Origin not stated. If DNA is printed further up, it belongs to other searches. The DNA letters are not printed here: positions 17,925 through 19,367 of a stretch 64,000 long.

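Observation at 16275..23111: Candidate undescribed anaerobic N-compound pathway: Hcr-like molybdoenzyme + saccharopine-DH-like reductase + class III aminotransferase + VOC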

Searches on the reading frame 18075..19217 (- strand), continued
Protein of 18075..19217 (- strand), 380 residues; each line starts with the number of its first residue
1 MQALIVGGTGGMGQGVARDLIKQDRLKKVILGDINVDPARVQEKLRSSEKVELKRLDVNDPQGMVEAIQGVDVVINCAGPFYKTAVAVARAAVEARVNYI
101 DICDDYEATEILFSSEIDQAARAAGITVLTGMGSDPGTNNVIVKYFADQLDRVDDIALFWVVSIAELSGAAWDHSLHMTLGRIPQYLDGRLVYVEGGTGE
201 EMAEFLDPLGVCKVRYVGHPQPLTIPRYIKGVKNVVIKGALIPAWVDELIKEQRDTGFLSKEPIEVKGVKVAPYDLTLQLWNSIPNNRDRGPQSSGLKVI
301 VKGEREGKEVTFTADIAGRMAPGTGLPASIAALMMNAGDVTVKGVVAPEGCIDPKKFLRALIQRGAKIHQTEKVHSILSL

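Call 20: find_encoding_contigs(protein=P0014, flank=10000, max_places=3)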
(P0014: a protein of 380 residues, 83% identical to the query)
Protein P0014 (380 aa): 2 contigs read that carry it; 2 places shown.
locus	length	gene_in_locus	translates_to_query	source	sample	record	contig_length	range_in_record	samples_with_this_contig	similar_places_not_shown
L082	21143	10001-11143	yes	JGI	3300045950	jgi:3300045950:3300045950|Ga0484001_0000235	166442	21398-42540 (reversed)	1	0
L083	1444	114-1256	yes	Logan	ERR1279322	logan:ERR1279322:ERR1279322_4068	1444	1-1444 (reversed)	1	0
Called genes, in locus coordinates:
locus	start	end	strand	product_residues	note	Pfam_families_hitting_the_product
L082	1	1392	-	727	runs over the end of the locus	PF20256:MoCoBD_2, PF02738:MoCoBD_1, PF20256:MoCoBD_2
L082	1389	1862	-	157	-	PF00111:Fer2, PF13085:Fer2_3 (faint), PF01799:Fer2_2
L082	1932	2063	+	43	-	-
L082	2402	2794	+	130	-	PF14489:QueF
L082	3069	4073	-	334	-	PF08240:ADH_N, PF00107:ADH_zinc_N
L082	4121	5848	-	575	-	PF02310:B12-binding, PF04055:Radical_SAM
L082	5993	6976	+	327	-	PF00941:FAD_binding_5, PF03450:CO_deh_flav_C (faint)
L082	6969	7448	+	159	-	PF00111:Fer2, PF13085:Fer2_3 (weak), PF01799:Fer2_2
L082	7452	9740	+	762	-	PF01315:Ald_Xan_dh_C, PF02738:MoCoBD_1, PF20256:MoCoBD_2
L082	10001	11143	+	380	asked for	PF00106:adh_short (faint), PF01073:3Beta_HSD, PF01370:Epimerase (faint), PF03435:Sacchrp_dh_NADP, PF05368:NmrA (faint), PF16653:Sacchrp_dh_C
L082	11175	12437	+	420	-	PF00202:Aminotran_3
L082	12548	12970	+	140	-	PF00903:Glyoxalase, PF13669:Glyoxalase_4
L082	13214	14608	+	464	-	PF00291:PALP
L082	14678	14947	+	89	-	-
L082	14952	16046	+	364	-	PF00155:Aminotran_1_2, PF01041:DegT_DnrJ_EryC1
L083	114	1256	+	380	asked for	PF00106:adh_short (faint), PF01073:3Beta_HSD, PF01370:Epimerase (faint), PF03435:Sacchrp_dh_NADP, PF05368:NmrA (faint), PF16653:Sacchrp_dh_C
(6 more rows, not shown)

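Call 39: search_protein_representatives(protein=window:18075-19217:-)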
Query: 380 residues. Proteins with E-value up to 0.001 (for the whole library): 4847; up to 1e-10: 1490; up to 1e-30: 320. The best 150 are listed.
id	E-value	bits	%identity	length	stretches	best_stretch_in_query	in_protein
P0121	1.7e-149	514.5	59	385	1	1-378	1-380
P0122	3.4e-144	497.0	78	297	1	1-280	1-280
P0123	3.1e-141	487.3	55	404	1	4-378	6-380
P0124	3.0e-107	375.5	43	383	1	1-378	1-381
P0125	6.7e-97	341.4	45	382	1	1-371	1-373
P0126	2.0e-87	310.3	42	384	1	3-371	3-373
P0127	7.3e-80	285.3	40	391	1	4-375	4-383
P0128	6.2e-79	282.3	41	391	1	1-366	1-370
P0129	1.6e-78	280.9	41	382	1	1-378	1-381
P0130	1.2e-77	278.0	82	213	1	54-206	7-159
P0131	4.9e-76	272.8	68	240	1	1-187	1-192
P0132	1.2e-74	268.2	40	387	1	2-364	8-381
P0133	2.0e-73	264.2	41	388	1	6-363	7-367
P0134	1.2e-72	261.6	39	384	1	2-365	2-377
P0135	5.8e-71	256.1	36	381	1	3-362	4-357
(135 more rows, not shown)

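Call 42: list_cluster_members(proteins=[P0121, P0123, P0124, P0125, P0126, P0127, P0128, P0129, P0132, P0135])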
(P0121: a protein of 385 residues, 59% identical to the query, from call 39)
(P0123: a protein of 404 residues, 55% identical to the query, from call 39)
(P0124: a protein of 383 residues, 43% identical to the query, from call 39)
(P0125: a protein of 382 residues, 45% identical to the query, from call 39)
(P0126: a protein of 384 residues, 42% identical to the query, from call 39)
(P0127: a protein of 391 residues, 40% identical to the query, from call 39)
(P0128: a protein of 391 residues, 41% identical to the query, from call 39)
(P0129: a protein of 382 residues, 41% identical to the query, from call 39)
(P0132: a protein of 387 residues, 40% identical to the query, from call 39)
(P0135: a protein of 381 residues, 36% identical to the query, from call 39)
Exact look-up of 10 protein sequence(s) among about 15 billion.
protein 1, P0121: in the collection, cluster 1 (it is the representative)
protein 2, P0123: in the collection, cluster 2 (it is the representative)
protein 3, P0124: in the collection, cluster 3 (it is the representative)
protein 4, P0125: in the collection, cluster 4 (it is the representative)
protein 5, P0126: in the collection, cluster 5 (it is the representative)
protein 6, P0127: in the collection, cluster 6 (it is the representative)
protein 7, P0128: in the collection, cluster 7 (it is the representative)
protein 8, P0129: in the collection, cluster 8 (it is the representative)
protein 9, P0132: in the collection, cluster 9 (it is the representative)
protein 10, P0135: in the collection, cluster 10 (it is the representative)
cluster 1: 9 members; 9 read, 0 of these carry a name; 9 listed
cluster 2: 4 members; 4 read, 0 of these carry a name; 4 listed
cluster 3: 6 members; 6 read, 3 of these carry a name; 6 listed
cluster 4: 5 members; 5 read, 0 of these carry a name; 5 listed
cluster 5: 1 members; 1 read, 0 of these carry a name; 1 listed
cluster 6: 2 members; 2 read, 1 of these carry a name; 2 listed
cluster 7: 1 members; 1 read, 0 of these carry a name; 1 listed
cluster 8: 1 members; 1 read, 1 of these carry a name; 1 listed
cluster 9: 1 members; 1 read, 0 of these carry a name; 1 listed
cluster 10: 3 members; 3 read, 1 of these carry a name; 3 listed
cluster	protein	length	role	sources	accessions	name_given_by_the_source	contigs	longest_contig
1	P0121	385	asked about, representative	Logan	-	-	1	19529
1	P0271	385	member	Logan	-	-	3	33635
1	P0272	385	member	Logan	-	-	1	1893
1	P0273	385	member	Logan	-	-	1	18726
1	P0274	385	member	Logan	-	-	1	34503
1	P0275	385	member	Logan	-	-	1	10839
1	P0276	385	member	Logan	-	-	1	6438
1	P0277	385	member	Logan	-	-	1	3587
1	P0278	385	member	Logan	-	-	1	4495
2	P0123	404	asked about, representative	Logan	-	-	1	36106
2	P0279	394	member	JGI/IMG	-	-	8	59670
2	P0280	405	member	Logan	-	-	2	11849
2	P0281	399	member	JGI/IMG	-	-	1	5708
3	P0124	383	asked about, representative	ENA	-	-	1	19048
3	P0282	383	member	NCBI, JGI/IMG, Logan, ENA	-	saccharopine dehydrogenase (NAD+, L-lysine-forming)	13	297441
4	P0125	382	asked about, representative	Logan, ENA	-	-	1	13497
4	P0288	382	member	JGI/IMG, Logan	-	-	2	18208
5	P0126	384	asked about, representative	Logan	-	-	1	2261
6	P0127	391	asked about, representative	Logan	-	-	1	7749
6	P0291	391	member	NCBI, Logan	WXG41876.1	MAG: saccharopine dehydrogenase NADP-binding domain-containing protein [Candidatus ...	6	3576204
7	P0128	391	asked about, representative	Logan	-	-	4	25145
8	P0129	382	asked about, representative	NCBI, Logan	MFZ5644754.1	MAG: saccharopine dehydrogenase family protein [Bacillota bacterium]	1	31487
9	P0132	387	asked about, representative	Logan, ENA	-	-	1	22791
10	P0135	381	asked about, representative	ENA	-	-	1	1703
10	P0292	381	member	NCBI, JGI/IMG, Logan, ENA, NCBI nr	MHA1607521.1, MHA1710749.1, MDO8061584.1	MAG: saccharopine dehydrogenase family protein [Candidatus Freyarchaeota archaeon] | saccharopine dehydrogenase NADP-binding domain-containing protein [Candidatus ...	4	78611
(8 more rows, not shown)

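Call 43: find_encoding_contigs(protein=P0282, flank=10000, max_places=2)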
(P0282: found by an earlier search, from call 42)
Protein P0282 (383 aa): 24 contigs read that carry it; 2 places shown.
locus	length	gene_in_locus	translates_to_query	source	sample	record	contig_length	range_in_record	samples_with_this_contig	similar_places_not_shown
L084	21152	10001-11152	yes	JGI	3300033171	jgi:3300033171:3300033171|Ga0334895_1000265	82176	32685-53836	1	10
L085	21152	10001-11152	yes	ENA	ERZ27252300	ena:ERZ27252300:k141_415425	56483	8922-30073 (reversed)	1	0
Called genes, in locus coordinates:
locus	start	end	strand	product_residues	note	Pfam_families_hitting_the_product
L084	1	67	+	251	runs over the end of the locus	PF01790:LGT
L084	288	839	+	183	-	PF01641:SelR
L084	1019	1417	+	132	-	PF01325:Fe_dep_repress, PF12802:MarR_2 (weak), PF02742:Fe_dep_repr_C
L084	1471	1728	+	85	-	PF04023:FeoA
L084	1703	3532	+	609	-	PF01926:MMR_HSR1, PF02421:FeoB_N, PF07670:Gate, PF07664:FeoB_C, PF07670:Gate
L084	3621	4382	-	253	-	PF00977:His_biosynth, PF01207:Dus (faint)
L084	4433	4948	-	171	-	PF00583:Acetyltransf_1, PF13673:Acetyltransf_10 (weak), PF13508:Acetyltransf_7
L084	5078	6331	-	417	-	PF13482:RNase_H_2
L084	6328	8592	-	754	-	PF00270:DEAD, PF04851:ResIII, PF00271:Helicase_C, PF22982:WHD_HRQ1, PF09369:MZB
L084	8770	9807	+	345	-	PF26370:KDD_N, PF00107:ADH_zinc_N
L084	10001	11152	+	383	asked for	PF03435:Sacchrp_dh_NADP, PF08659:KR (weak), PF13460:NAD_binding_10 (weak), PF16653:Sacchrp_dh_C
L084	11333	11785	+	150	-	-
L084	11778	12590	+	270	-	PF05853:BKACE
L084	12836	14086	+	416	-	PF00202:Aminotran_3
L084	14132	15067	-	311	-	PF04055:Radical_SAM, PF16199:Radical_SAM_C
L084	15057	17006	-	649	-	PF01134:GIDA, PF07992:Pyr_redox_2 (weak), PF12831:FAD_oxidored (weak), PF21680:GIDA_C_1st, PF13932:SAM_GIDA_C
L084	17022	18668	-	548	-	PF00795:CN_hydrolase, PF02540:NAD_synthase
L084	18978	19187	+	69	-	PF00462:Glutaredoxin, PF05768:Glrx-like (weak)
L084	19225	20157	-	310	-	PF01545:Cation_efflux, PF16916:ZT_dimer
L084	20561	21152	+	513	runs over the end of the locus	PF06253:MTTB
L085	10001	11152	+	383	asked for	PF03435:Sacchrp_dh_NADP, PF08659:KR (weak), PF13460:NAD_binding_10 (weak), PF16653:Sacchrp_dh_C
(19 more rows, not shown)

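Call 44: find_encoding_contigs(protein=P0274, flank=10000, max_places=1)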
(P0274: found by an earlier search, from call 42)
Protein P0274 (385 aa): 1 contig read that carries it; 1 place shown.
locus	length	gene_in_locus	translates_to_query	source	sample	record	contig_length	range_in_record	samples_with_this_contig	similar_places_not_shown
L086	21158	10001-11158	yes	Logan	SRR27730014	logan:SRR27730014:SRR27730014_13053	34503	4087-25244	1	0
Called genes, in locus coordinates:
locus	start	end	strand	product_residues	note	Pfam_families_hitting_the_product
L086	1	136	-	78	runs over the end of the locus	-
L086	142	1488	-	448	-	PF03721:UDPG_MGDP_dh_N, PF00984:UDPG_MGDP_dh, PF03720:UDPG_MGDP_dh_C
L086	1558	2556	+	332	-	PF01073:3Beta_HSD, PF01370:Epimerase, PF02719:Polysacc_synt_2, PF04321:RmlD_sub_bind (weak), PF16363:GDP_Man_Dehyd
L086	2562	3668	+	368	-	PF01041:DegT_DnrJ_EryC1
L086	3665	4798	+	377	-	PF13439:Glyco_transf_4, PF13579:Glyco_trans_4_4 (weak), PF00534:Glycos_transf_1, PF13692:Glyco_trans_1_4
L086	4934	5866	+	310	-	PF04055:Radical_SAM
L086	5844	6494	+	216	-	PF02589:LUD_dom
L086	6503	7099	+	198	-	PF02142:MGS, PF01808:AICARFT_IMPCHas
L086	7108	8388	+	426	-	PF02844:GARS_N, PF01071:GARS_A, PF02222:ATP-grasp (weak), PF02843:GARS_C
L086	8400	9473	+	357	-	PF00180:Iso_dh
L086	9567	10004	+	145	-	PF00903:Glyoxalase, PF13669:Glyoxalase_4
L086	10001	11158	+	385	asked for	PF01073:3Beta_HSD (weak), PF03435:Sacchrp_dh_NADP, PF16653:Sacchrp_dh_C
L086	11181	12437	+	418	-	PF00202:Aminotran_3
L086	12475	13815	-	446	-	-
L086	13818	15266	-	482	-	PF03958:Secretin_N, PF00263:Secretin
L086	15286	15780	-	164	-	PF04351:PilP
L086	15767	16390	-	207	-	PF04350:PilO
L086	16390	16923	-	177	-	PF05137:PilN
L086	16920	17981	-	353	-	PF11104:PilM_2, PF06723:MreB_Mbl (faint), PF00022:Actin (faint), PF14450:FtsA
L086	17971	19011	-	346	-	-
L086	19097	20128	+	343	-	PF02568:ThiI, PF18297:NFACT-R_2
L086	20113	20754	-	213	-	PF00300:His_Phos_1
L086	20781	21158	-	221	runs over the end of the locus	PF07238:PilZ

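Call 45: find_encoding_contigs(protein=P0279, flank=10000, max_places=1)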
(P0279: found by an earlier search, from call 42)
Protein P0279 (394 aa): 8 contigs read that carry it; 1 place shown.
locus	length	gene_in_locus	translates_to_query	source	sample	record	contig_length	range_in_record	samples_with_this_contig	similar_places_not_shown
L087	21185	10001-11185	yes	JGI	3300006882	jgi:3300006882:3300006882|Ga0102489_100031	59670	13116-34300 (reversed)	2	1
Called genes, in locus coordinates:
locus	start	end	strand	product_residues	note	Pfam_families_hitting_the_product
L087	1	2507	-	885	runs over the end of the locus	PF12974:Phosphonate-bd, PF00512:HisKA, PF02518:HATPase_c, PF00072:Response_reg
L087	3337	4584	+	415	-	PF01925:TauE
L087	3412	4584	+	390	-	PF01925:TauE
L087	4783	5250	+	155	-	PF01814:Hemerythrin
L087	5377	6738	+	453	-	PF00989:PAS, PF13188:PAS_8 (weak), PF08448:PAS_4 (weak), PF13426:PAS_9, PF08447:PAS_3, PF02518:HATPase_c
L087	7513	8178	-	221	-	PF01648:ACPS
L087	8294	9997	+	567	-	PF00501:AMP-binding, PF13193:AMP-binding_C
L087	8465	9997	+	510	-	PF00501:AMP-binding, PF13193:AMP-binding_C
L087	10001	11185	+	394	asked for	PF01073:3Beta_HSD (weak), PF03435:Sacchrp_dh_NADP, PF05368:NmrA (weak), PF13460:NAD_binding_10 (faint), PF16653:Sacchrp_dh_C (faint)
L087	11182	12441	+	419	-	PF00202:Aminotran_3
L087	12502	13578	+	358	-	-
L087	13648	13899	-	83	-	PF00550:PP-binding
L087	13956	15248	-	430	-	PF00109:ketoacyl-synt, PF02801:Ketoacyl-synt_C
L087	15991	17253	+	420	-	PF25023:TEN_YD-shell, PF05593:RHS_repeat (weak)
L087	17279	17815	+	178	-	-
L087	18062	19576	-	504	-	PF02518:HATPase_c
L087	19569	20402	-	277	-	-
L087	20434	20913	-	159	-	PF21349:RUBY_RBDX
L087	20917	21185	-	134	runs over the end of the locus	PF00072:Response_reg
